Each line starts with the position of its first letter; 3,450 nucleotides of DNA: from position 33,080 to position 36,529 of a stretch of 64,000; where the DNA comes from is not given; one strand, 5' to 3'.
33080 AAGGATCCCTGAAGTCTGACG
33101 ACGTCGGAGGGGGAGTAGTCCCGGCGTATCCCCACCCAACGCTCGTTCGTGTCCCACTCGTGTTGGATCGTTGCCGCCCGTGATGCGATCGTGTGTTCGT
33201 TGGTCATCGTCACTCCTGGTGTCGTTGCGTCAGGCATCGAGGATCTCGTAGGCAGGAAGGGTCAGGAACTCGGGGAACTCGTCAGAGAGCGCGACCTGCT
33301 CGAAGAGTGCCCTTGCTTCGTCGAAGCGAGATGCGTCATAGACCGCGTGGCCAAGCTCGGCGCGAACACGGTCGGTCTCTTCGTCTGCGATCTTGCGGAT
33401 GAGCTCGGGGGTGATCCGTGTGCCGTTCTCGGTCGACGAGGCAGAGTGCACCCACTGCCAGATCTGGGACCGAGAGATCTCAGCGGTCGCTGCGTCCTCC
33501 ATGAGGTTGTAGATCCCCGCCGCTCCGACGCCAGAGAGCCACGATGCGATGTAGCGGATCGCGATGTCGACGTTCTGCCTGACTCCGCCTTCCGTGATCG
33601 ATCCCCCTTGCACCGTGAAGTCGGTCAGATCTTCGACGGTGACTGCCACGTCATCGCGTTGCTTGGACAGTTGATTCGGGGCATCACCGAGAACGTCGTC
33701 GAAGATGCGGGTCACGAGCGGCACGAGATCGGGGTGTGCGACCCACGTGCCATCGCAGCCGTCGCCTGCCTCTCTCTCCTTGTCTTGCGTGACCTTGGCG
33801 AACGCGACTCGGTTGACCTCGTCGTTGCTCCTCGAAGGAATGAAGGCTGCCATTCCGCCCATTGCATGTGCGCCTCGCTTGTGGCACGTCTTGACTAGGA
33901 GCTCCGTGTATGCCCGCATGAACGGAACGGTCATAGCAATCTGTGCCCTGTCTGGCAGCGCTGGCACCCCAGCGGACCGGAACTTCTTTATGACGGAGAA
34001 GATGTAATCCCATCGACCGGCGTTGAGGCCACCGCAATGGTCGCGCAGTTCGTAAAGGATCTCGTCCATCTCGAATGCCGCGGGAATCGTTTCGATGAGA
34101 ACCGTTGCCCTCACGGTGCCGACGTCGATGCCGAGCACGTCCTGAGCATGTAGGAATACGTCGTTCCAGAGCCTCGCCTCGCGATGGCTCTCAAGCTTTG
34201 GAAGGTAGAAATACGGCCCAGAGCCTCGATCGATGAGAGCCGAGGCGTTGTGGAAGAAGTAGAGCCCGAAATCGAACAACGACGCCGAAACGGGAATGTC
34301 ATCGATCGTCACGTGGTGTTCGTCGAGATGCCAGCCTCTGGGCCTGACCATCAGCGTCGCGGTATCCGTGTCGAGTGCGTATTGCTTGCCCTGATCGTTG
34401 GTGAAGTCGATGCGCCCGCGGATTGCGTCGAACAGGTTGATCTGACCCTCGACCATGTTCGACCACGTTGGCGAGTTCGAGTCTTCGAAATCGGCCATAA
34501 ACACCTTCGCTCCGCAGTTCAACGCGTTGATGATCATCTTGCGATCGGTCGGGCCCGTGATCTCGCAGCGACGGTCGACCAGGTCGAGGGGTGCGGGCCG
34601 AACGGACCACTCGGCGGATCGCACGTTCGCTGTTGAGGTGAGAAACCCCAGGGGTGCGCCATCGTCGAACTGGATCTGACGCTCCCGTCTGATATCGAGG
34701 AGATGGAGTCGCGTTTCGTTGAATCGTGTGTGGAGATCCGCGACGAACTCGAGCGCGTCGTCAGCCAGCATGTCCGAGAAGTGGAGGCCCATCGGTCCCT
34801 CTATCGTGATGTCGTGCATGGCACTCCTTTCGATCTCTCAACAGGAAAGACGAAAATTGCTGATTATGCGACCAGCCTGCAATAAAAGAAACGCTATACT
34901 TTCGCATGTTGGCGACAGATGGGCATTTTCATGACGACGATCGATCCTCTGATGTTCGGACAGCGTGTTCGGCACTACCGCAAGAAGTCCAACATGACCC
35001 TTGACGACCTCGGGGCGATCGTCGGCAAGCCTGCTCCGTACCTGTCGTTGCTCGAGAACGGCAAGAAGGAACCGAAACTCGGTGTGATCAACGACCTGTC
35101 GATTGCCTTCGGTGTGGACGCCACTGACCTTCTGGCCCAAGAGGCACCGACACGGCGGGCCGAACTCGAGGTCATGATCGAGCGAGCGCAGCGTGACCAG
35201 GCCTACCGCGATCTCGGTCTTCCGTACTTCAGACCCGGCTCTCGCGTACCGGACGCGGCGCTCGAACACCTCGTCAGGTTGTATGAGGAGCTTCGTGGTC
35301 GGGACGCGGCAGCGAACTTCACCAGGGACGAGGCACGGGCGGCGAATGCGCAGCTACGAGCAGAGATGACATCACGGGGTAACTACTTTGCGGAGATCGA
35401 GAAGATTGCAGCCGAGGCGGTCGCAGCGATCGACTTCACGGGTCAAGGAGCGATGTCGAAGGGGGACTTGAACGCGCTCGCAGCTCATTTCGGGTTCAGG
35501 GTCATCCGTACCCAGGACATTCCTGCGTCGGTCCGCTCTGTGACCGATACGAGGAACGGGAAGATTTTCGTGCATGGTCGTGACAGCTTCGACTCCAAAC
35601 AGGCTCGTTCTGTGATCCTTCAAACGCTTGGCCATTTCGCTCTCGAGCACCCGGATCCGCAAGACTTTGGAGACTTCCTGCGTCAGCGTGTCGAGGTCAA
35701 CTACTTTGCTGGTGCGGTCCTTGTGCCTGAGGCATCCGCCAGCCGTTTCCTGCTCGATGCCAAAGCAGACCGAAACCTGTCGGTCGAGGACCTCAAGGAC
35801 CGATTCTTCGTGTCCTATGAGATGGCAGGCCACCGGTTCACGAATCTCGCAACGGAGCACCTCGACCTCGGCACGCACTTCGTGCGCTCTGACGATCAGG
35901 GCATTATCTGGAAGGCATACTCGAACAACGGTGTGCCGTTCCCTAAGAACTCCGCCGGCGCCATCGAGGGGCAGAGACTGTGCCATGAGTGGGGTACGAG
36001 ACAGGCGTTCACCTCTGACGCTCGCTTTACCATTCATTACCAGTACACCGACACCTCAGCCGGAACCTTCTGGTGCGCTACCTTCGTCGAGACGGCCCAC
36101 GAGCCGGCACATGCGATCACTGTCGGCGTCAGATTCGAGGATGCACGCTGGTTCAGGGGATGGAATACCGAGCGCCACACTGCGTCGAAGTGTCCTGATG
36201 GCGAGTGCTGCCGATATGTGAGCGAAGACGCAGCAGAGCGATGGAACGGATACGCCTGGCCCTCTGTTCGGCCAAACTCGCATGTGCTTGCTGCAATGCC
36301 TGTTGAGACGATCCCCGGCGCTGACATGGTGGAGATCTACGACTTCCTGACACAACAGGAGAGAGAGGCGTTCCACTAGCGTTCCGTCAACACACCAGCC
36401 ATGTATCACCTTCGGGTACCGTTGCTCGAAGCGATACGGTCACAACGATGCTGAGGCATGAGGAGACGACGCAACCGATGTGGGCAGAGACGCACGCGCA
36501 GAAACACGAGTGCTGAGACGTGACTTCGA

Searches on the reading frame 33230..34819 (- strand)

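Call 66: search_protein_families(library=pfam, proteins=[window:33230-34819:-])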
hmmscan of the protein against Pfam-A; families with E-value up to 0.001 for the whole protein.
window:33230-34819:- (529 aa): 3 families
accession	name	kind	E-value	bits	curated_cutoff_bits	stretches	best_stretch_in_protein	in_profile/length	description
PF01274.28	MS_TIM-barrel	-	2.2e-108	361.4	26.4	1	155-399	1-246/248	Malate synthase, TIM barrel domain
PF20659.2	MS_C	-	1.1e-37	129.5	23.1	1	408-525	2-116/118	Malate synthase, C-terminal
PF20656.2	MS_N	-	2.9e-13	49.6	23.5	1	5-64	4-63/64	Malate synthase, N-terminal domain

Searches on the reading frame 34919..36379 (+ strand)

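Call 66: search_protein_families(library=pfam, proteins=[window:34919-36379:+])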
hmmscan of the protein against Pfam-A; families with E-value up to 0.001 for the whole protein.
window:34919-36379:+ (486 aa): 4 families
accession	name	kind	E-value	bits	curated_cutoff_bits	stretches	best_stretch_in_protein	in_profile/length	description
PF01381.28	HTH_3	-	1.1e-08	35.5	23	1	18-71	2-55/55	Helix-turn-helix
PF13560.12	HTH_31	-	5.5e-08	33.4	27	1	13-70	2-60/64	Helix-turn-helix domain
PF06114.19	Peptidase_M78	-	3.8e-07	30.4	22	1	191-307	4-122/123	IrrE N-terminal-like domain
PF12844.13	HTH_19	-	4e-07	30.3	30.2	1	14-75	1-62/64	Helix-turn-helix domain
